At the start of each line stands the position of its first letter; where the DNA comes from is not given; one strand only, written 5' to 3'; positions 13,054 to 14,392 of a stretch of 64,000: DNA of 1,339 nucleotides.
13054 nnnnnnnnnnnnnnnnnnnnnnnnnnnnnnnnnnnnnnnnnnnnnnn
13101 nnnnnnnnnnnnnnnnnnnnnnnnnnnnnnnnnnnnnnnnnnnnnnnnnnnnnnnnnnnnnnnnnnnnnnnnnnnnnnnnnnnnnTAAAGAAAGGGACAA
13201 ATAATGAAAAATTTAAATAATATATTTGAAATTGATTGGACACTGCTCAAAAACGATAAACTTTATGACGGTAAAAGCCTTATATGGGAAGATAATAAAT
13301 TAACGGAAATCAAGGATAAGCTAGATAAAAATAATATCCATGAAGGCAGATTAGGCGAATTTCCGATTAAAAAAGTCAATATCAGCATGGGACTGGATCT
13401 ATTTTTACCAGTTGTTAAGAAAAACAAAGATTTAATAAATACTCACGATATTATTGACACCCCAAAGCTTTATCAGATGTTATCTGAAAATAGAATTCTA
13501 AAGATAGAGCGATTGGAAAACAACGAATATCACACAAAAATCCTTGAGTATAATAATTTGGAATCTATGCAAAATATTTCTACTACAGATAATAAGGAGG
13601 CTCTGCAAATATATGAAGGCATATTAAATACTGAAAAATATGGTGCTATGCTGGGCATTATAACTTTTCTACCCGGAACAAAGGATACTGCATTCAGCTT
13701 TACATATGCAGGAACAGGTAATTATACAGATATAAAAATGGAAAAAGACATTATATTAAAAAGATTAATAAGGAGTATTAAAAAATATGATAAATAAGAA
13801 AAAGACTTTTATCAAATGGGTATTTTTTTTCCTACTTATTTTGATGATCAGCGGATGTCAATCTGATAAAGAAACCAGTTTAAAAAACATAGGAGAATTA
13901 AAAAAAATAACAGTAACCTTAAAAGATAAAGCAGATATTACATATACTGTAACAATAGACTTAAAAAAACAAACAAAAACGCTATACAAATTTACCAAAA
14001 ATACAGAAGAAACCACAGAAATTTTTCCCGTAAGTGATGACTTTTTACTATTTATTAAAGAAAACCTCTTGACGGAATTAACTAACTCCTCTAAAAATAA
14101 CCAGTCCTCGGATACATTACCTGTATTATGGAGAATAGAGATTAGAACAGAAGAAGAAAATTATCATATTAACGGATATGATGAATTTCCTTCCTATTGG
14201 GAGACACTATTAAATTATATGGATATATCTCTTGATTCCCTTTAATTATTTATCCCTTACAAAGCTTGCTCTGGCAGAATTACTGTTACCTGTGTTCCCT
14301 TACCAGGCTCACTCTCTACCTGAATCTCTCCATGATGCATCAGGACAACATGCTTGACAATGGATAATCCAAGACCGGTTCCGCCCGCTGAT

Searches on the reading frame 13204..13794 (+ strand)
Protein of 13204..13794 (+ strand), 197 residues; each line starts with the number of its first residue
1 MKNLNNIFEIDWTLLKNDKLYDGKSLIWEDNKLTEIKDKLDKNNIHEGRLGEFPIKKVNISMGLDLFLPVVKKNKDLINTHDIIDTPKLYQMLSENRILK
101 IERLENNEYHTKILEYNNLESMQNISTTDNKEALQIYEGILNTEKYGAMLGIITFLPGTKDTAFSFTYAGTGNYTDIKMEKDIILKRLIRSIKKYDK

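Call 3: search_protein_families(library=pfam, proteins=[window:13204-13794:+], max_evalue=10)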
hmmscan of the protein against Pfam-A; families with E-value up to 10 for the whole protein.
window:13204-13794:+ (197 aa): 0 families

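Call 4: search_protein_families(library=ncbifam, proteins=[window:13204-13794:+], max_evalue=10)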
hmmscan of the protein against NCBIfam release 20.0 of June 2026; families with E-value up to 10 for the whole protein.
window:13204-13794:+ (197 aa): 0 families

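Call 80: search_solved_structures(query=window:13204-13794:+, max_evalue=10)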
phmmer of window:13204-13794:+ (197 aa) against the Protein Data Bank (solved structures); distinct sequences matched with E-value up to 10: 0.

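Call 82: find_homologous_proteins(query=window:13204-13794:+, max_evalue=0.001)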
Query window:13204-13794:+ (197 aa): 9 proteins with E <= 0.001 among 146 candidates.
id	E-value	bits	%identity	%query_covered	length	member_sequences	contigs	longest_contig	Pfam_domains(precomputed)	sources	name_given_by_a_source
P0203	8.4e-117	406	96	100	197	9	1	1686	-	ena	-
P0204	7.9e-103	360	86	100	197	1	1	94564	-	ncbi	-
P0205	1.4e-49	187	49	85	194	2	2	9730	-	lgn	-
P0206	2.0e-49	186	49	92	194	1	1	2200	-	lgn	-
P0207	1.2e-48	184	50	90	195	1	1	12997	-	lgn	-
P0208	6.3e-37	145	41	94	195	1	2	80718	-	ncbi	-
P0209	1.4e-36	144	41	93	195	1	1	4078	-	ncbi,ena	-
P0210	6.6e-36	142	40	93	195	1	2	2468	-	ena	-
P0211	2.3e-35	140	44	92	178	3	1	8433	-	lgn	-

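Call 86: search_protein_families(library=padloc, proteins=[window:13204-13794:+], max_evalue=0.1)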
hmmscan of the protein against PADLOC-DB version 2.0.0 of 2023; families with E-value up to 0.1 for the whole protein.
window:13204-13794:+ (197 aa): 1 family
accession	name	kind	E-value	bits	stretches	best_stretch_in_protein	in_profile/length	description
PDLC03891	NsnC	-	0.0081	13.7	1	71-137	139-205/284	-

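Call 87: search_protein_families(library=phrogs, proteins=[window:13204-13794:+], max_evalue=0.01)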
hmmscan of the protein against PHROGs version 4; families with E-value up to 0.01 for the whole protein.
window:13204-13794:+ (197 aa): 0 families

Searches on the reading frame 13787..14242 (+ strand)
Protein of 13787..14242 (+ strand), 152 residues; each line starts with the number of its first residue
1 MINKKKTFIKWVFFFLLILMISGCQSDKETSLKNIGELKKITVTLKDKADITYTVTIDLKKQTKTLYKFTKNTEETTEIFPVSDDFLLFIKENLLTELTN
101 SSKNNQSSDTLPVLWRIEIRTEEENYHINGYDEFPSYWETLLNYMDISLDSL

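Call 3: search_protein_families(library=pfam, proteins=[window:13787-14242:+], max_evalue=10)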
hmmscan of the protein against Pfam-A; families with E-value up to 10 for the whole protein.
window:13787-14242:+ (152 aa): 4 families
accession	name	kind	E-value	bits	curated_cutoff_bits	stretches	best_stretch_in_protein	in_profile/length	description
PF15560.11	Imm12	-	0.029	14.8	25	1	45-95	62-112/138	Immunity protein 12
PF23245.1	RRM_PARP14_2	-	0.088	13.5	27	1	14-56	20-62/81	PARP14, second RRM domain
PF08139.17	LPAM_1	-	0.15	13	20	1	12-25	5-18/18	Prokaryotic membrane lipoprotein lipid attachment site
PF23324.1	DUF7086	-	1.4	9.3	27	1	2-62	78-133/134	Domain of unknown function (DUF7086)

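Call 4: search_protein_families(library=ncbifam, proteins=[window:13787-14242:+], max_evalue=10)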
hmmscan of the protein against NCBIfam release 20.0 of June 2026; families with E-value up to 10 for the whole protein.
window:13787-14242:+ (152 aa): 3 families
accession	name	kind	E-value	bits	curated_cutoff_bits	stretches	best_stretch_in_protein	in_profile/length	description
NF008955.0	PRK12297.1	equivalog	0.016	14.2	406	1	26-105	253-331/429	GTPase ObgE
NF047408.1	SA0632_fam_LP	equivalog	0.032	13.9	70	1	11-74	4-63/68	SA0632 family lipoprotein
TIGR04203.1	RPT_S_cricet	repeat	0.61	10.3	60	1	41-57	4-18/38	TIGR04203-type repeat-containing surface protein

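Call 81: search_solved_structures(query=window:13787-14242:+, max_evalue=10)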
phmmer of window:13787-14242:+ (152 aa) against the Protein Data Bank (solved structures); distinct sequences matched with E-value up to 10: 1.
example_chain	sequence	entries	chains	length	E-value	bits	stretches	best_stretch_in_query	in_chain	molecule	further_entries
9gtx_A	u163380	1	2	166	0.26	14.6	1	25-98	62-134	Outer-membrane lipoprotein carrier protein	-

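Call 86: search_protein_families(library=padloc, proteins=[window:13787-14242:+], max_evalue=0.1)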
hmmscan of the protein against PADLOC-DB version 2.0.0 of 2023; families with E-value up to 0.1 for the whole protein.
window:13787-14242:+ (152 aa): 1 family
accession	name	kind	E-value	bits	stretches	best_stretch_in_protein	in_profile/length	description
PDLC02426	PprPIWI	-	0.0041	13.7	1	103-144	502-535/718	-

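Call 87: search_protein_families(library=phrogs, proteins=[window:13787-14242:+], max_evalue=0.01)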
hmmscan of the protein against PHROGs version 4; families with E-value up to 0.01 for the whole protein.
window:13787-14242:+ (152 aa): 0 families
